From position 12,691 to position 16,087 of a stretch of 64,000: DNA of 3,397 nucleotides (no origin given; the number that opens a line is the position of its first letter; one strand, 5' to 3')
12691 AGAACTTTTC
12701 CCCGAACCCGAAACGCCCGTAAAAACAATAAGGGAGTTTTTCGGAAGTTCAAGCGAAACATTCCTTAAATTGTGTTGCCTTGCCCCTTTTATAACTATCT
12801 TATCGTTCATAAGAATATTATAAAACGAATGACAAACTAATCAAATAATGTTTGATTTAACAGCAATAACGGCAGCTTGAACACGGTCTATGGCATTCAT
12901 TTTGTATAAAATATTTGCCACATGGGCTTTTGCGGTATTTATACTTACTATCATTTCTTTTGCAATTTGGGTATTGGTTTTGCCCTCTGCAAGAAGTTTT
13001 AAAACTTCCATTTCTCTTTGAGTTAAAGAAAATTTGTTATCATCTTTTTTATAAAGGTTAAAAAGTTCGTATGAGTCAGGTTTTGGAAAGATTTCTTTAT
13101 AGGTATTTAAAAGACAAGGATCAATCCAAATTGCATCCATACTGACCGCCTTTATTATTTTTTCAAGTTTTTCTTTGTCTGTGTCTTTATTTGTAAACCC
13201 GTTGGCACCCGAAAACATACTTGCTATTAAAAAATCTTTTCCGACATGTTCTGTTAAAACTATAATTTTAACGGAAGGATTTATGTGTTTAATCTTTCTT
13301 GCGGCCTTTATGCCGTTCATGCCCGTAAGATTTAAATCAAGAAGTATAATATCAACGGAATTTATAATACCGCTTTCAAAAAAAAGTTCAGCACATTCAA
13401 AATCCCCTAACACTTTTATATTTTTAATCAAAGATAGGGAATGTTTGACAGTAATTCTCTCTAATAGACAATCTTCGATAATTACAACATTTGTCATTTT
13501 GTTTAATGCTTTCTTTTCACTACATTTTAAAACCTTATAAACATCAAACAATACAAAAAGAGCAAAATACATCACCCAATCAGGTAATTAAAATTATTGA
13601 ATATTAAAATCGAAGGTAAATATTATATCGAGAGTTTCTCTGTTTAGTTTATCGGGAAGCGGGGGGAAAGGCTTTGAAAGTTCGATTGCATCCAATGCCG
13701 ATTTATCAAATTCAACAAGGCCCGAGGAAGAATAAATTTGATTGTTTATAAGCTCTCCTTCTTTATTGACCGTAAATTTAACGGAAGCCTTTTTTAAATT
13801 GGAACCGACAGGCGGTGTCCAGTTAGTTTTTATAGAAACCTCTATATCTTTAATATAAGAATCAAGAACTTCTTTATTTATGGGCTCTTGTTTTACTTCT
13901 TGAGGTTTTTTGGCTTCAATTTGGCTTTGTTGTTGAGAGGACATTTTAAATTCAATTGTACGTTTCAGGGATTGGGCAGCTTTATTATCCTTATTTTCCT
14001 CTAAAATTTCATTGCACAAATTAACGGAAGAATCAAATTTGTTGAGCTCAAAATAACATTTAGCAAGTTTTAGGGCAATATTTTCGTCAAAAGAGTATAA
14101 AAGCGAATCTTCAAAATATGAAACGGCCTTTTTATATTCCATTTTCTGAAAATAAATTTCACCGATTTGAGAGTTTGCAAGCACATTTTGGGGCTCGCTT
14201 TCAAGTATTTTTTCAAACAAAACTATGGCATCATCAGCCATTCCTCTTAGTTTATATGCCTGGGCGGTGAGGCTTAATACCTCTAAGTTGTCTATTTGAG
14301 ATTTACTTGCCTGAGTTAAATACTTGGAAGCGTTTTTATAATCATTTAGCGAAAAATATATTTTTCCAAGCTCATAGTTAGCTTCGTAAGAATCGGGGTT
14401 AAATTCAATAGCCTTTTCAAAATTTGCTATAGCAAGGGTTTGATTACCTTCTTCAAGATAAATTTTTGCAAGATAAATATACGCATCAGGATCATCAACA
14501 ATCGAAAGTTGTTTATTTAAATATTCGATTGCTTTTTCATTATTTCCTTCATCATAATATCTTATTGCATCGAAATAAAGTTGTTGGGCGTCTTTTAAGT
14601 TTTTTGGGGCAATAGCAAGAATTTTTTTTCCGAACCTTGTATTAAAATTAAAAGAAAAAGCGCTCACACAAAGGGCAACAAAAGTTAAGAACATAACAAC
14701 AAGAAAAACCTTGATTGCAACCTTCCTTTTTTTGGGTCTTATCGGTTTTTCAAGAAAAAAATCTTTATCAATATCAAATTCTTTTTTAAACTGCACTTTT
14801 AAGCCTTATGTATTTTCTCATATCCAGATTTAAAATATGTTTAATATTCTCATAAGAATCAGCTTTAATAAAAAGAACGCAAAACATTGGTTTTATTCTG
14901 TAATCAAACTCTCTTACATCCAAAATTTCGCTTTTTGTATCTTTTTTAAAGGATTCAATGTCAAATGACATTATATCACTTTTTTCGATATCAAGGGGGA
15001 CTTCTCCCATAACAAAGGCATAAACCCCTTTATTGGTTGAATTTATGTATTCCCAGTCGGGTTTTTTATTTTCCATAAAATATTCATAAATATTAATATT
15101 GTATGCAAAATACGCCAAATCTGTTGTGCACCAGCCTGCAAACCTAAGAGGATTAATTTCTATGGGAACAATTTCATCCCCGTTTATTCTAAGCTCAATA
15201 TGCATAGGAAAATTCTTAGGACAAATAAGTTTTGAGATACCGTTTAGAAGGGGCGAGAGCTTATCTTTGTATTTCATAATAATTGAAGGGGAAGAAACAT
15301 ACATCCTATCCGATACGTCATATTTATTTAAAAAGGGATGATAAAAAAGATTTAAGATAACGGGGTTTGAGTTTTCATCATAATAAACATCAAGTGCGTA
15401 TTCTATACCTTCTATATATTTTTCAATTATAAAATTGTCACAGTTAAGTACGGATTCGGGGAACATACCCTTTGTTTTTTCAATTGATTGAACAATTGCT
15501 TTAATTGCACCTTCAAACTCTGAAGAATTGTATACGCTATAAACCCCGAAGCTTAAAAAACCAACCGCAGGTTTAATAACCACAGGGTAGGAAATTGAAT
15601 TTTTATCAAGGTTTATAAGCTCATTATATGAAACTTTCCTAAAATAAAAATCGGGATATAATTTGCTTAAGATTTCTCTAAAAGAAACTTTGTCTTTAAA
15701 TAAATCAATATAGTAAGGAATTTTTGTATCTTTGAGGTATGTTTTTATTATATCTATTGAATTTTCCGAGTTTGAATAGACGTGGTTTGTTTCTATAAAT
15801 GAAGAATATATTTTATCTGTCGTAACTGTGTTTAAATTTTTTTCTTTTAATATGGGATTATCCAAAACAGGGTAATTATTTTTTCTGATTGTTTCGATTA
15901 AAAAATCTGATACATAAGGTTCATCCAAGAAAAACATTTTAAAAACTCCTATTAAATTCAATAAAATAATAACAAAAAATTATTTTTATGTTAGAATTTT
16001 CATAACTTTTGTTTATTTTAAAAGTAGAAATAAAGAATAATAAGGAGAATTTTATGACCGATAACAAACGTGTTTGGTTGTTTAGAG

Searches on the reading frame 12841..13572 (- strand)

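Call 99: search_protein_families(library=pfam, proteins=[window:12841-13572:-], max_evalue=0.0001)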
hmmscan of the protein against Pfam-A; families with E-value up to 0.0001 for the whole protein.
window:12841-13572:- (243 aa): 2 families
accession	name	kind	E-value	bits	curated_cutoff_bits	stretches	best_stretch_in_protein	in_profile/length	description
PF00196.25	GerE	-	2e-18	66.2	23.5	1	182-237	2-57/57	Bacterial regulatory proteins, luxR family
PF00072.30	Response_reg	-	3.6e-15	56.5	30.2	1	29-140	1-110/111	Response regulator receiver domain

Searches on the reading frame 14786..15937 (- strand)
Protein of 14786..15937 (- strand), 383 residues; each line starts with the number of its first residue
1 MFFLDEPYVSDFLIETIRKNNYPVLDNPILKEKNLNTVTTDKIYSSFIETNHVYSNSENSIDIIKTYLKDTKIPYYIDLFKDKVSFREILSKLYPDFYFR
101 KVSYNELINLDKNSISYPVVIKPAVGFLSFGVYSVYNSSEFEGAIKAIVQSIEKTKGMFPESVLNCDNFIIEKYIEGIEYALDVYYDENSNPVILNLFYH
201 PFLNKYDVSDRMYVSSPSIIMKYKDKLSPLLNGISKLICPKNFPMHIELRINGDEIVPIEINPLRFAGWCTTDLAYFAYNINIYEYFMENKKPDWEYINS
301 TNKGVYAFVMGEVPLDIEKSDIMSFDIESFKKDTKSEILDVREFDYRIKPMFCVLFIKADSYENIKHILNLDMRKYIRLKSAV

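Call 99: search_protein_families(library=pfam, proteins=[window:14786-15937:-], max_evalue=0.0001)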
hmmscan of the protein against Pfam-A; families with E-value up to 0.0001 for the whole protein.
window:14786-15937:- (383 aa): 1 family
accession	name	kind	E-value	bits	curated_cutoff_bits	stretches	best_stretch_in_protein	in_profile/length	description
PF13535.11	ATP-grasp_4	-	6.4e-55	185.6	27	1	115-273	1-160/160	ATP-grasp domain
